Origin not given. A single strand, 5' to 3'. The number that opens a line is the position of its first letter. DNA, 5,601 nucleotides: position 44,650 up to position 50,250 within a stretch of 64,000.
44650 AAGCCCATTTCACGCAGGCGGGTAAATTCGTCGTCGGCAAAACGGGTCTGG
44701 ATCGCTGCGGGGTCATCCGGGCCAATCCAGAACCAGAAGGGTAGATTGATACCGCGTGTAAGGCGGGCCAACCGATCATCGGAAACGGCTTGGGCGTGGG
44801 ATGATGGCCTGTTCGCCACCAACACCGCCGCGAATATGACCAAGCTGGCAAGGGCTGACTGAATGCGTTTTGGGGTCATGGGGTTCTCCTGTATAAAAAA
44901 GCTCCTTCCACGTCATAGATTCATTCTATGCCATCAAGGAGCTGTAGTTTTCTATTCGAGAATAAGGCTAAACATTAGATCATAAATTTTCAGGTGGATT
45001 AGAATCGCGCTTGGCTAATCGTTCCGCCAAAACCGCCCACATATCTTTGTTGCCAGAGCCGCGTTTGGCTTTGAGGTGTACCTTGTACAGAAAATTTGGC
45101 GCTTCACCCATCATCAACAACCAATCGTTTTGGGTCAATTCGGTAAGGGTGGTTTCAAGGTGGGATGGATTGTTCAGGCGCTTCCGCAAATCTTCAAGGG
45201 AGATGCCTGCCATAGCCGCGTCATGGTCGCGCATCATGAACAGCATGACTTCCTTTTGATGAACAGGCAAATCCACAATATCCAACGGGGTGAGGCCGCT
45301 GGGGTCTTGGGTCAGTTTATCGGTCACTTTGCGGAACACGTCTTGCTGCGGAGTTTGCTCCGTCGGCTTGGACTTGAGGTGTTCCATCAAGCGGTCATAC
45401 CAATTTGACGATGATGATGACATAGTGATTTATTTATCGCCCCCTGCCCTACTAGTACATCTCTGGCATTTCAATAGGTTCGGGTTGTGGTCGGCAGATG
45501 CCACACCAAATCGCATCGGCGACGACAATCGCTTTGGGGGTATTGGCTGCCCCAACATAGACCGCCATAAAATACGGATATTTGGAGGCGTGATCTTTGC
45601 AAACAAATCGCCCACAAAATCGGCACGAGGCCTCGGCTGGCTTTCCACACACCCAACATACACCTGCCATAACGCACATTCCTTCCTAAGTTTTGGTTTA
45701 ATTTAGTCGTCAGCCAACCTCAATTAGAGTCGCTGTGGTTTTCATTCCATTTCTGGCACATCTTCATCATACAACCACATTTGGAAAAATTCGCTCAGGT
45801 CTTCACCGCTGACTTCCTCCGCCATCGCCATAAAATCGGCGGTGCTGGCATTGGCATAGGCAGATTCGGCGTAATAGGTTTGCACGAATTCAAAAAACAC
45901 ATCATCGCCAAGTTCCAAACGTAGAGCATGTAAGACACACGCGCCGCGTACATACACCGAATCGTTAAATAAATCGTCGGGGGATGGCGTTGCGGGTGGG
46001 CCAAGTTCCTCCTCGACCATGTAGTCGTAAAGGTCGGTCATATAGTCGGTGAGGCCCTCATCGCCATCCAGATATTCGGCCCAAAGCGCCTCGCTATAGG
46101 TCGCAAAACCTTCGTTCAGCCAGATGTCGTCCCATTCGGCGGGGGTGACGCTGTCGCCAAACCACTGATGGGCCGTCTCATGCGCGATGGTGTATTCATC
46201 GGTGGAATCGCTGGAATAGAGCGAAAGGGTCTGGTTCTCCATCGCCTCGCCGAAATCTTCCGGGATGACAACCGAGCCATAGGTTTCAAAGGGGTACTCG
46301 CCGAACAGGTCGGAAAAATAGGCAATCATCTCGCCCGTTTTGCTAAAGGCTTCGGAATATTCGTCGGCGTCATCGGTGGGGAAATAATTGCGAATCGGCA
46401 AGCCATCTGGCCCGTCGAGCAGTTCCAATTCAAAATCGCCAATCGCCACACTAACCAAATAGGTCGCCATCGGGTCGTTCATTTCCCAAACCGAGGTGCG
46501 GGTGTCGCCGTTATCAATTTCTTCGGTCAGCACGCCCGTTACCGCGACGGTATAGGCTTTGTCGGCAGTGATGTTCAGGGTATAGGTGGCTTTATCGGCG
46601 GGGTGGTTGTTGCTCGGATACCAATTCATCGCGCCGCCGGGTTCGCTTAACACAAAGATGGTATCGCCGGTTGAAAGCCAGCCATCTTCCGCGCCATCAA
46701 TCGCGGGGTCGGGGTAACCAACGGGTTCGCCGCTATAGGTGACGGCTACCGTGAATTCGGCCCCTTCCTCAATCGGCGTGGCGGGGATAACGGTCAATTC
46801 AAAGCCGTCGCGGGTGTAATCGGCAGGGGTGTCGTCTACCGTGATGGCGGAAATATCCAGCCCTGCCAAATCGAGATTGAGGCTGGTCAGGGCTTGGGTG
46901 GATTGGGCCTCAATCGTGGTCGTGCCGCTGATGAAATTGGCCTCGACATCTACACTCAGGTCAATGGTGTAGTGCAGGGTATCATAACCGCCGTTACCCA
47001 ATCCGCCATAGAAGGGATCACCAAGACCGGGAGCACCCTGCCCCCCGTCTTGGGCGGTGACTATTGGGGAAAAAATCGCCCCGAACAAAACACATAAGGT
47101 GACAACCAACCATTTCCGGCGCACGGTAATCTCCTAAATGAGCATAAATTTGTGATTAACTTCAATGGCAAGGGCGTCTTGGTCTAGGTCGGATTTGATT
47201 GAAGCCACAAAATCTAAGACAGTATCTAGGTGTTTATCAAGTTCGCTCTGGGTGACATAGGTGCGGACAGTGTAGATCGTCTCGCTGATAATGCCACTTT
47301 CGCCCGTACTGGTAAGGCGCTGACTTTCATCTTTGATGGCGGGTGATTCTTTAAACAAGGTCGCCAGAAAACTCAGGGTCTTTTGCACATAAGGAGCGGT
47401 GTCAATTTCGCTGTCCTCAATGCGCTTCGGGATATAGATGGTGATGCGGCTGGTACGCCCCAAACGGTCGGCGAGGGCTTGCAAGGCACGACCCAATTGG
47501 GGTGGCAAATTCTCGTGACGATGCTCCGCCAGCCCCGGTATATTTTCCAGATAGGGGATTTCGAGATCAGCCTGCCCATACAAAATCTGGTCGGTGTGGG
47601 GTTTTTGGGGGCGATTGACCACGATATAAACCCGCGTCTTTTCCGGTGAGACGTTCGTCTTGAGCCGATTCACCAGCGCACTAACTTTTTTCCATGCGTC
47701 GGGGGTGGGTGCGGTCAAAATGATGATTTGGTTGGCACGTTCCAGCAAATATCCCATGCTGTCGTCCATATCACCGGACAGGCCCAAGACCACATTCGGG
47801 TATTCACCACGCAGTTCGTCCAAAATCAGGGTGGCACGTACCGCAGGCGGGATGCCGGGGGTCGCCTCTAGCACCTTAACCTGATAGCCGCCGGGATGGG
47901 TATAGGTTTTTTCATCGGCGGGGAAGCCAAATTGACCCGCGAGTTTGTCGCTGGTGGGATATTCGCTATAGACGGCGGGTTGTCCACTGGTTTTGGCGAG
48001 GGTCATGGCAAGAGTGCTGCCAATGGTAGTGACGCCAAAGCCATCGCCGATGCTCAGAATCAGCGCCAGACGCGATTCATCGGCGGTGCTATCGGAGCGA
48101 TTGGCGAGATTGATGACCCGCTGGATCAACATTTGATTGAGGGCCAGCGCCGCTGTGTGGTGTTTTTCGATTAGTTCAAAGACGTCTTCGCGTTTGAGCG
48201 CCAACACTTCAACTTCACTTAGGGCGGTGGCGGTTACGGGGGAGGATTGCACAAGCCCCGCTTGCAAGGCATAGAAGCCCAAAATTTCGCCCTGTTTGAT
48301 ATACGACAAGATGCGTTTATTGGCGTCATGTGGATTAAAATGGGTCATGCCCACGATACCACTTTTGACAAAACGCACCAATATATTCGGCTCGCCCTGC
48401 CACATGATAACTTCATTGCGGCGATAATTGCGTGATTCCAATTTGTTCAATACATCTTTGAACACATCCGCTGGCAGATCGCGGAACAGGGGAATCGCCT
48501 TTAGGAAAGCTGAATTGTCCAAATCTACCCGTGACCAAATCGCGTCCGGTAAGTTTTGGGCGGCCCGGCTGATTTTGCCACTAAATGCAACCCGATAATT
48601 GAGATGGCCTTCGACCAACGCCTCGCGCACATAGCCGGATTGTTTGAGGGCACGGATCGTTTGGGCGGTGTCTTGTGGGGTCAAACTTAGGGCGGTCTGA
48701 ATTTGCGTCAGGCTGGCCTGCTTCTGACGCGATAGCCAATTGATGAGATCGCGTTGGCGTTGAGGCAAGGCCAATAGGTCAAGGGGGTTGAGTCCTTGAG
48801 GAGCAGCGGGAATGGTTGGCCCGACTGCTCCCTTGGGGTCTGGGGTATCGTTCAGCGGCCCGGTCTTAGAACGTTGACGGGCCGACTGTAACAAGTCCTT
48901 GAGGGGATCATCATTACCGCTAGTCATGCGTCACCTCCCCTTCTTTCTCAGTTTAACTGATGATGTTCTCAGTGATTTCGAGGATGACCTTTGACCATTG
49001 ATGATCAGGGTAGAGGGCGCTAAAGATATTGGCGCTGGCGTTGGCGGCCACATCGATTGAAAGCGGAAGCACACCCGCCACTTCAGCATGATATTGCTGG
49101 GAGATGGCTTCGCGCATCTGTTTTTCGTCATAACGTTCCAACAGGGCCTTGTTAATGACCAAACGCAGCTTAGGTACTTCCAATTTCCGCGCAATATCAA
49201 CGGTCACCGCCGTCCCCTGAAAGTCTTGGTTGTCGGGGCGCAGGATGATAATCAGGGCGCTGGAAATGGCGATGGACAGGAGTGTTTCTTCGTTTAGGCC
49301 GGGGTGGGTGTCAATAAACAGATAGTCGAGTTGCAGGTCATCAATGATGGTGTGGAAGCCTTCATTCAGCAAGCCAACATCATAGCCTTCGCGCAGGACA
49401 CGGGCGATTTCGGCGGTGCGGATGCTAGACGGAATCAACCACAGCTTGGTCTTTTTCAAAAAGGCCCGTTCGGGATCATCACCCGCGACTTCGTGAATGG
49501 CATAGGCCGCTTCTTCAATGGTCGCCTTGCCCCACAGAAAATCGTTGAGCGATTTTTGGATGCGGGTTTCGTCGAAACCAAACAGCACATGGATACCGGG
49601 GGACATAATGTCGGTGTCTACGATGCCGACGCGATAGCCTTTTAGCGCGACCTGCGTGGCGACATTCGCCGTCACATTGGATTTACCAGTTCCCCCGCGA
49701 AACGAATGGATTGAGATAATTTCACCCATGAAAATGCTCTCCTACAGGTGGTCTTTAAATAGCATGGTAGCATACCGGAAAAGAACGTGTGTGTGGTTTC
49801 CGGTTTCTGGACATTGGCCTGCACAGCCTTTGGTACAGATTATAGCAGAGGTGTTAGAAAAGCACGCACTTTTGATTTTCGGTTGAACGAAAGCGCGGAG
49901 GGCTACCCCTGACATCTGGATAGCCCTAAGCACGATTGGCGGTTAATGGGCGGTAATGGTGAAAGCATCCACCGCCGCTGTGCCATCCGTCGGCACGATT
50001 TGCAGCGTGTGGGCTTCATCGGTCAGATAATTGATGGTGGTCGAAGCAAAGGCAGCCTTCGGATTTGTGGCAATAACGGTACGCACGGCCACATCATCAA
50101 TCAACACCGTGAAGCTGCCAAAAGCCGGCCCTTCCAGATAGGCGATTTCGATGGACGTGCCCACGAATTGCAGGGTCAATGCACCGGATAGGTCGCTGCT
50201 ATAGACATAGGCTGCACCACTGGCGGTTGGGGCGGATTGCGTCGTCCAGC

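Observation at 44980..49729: Five-gene minus-strand operon pairing a ParA/MinD ATPase with a wHTH-cNMP-like-pseudo-ParA protein, plus a wHTH paralogue, a Zn-ribbon protein and an M1 peptidase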

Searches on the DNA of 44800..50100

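Call 86: search_rna_families(source=window, start=44800, end=50100, threshold=evalue, max_evalue=1)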
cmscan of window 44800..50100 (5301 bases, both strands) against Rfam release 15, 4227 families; matches with E-value up to 1: 0.
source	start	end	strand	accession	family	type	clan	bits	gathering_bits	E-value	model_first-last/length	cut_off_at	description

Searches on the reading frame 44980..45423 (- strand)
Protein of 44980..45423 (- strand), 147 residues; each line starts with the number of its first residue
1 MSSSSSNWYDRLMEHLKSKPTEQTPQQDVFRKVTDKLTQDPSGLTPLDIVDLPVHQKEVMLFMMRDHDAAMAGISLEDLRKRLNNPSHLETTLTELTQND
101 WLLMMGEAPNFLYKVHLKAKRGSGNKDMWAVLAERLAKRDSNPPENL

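Call 3: search_protein_families(library=pfam, proteins=[window:44980-45423:-], max_evalue=1)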
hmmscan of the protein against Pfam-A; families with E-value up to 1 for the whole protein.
window:44980-45423:- (147 aa): 1 family
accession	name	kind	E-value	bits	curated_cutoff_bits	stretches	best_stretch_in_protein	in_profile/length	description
PF12096.13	DUF3572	-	0.18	12.5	25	1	70-105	27-63/84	Protein of unknown function (DUF3572)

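Call 4: search_protein_families(library=ncbifam, proteins=[window:44980-45423:-], max_evalue=1)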
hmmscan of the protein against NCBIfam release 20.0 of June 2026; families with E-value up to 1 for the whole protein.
window:44980-45423:- (147 aa): 0 families

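Call 47: search_protein_families(library=padloc, proteins=[window:44980-45423:-], max_evalue=0.01)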
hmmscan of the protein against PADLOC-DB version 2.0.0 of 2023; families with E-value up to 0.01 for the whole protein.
window:44980-45423:- (147 aa): 0 families

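Call 80: search_protein_families(library=phrogs, proteins=[window:44980-45423:-], max_evalue=0.01)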
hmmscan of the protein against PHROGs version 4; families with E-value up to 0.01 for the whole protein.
window:44980-45423:- (147 aa): 0 families

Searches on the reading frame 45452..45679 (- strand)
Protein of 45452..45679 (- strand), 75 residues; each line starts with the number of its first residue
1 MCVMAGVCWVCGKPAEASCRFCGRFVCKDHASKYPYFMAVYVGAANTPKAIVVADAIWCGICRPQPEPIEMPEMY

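Call 3: search_protein_families(library=pfam, proteins=[window:45452-45679:-], max_evalue=1)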
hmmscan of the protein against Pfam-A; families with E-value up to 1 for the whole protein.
window:45452-45679:- (75 aa): 7 families
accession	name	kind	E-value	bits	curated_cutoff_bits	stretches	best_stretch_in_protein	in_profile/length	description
PF17982.7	C5HCH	-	0.00017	22.1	26.3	1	8-31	4-27/50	NSD Cys-His rich domain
PF22586.1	ANCHR-like_BBOX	-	0.0077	16.7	27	1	7-31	1-25/39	ANCHR-like B-box zinc-binding domain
PF12773.13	DZR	-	0.052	14.2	27.3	1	6-23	25-42/45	Double zinc ribbon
PF00643.29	zf-B_box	-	0.054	14.1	24.1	1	7-29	5-28/42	B-box zinc finger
PF13240.11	Zn_Ribbon_1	-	0.14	12.5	25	1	8-23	2-17/23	zinc-ribbon domain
PF01363.27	FYVE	-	0.38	11.3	27.8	0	18-35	26-43/67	FYVE zinc finger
PF09947.15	DUF2180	-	0.89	10.2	22.2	0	12-33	10-33/68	Uncharacterized protein conserved in archaea (DUF2180)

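Call 4: search_protein_families(library=ncbifam, proteins=[window:45452-45679:-], max_evalue=1)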
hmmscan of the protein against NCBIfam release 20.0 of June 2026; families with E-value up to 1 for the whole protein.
window:45452-45679:- (75 aa): 0 families

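Call 47: search_protein_families(library=padloc, proteins=[window:45452-45679:-], max_evalue=0.01)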
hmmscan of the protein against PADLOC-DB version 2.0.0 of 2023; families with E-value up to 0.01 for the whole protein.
window:45452-45679:- (75 aa): 0 families

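Call 80: search_protein_families(library=phrogs, proteins=[window:45452-45679:-], max_evalue=0.01)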
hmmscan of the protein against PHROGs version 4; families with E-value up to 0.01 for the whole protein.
window:45452-45679:- (75 aa): 0 families

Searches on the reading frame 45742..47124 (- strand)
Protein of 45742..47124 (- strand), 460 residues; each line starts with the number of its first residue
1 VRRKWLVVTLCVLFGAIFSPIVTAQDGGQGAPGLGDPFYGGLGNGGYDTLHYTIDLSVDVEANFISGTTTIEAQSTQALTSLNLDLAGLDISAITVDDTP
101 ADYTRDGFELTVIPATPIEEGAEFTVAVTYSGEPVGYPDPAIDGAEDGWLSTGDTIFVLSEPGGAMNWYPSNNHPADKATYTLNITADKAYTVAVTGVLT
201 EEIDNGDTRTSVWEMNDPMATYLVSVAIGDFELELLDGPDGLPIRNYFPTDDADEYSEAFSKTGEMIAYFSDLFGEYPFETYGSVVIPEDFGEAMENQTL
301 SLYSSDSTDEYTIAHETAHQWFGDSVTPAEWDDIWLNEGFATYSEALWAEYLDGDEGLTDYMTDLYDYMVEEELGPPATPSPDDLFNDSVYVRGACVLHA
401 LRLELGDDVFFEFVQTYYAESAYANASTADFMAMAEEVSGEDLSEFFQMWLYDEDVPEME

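Call 3: search_protein_families(library=pfam, proteins=[window:45742-47124:-], max_evalue=1)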
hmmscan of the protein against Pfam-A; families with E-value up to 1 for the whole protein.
window:45742-47124:- (460 aa): 3 families
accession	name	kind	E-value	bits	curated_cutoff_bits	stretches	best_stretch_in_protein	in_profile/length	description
PF01433.26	Peptidase_M1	-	8.3e-35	120.8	27.7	1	259-450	2-218/218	Peptidase family M1 domain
PF17900.6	Peptidase_M1_N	-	4.9e-13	50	25.8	1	50-223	3-186/186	Peptidase M1 N-terminal domain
PF05299.18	Peptidase_M61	-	0.056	14.3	22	1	312-366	5-52/118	M61 glycyl aminopeptidase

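Call 4: search_protein_families(library=ncbifam, proteins=[window:45742-47124:-], max_evalue=1)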
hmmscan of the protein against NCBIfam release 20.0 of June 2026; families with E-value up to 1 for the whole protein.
window:45742-47124:- (460 aa): 4 families
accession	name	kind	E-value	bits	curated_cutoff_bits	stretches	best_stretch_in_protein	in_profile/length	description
TIGR02412.1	pepN_strep_liv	equivalog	3e-38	131.7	591.2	1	51-453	18-441/832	aminopeptidase N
TIGR02411.1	leuko_A4_hydro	equivalog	7.2e-32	110.8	761.7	1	49-434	13-416/600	leukotriene-A(4) hydrolase/aminopeptidase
TIGR02414.1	pepN_proteo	equivalog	6.2e-14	51.1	718.2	1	53-458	11-441/868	aminopeptidase N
NF033876.2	flagella_HExxH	equivalog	0.25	10.7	205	1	307-342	127-161/384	flagellinolysin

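Call 47: search_protein_families(library=padloc, proteins=[window:45742-47124:-], max_evalue=0.01)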
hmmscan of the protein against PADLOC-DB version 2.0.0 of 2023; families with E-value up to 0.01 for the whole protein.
window:45742-47124:- (460 aa): 0 families
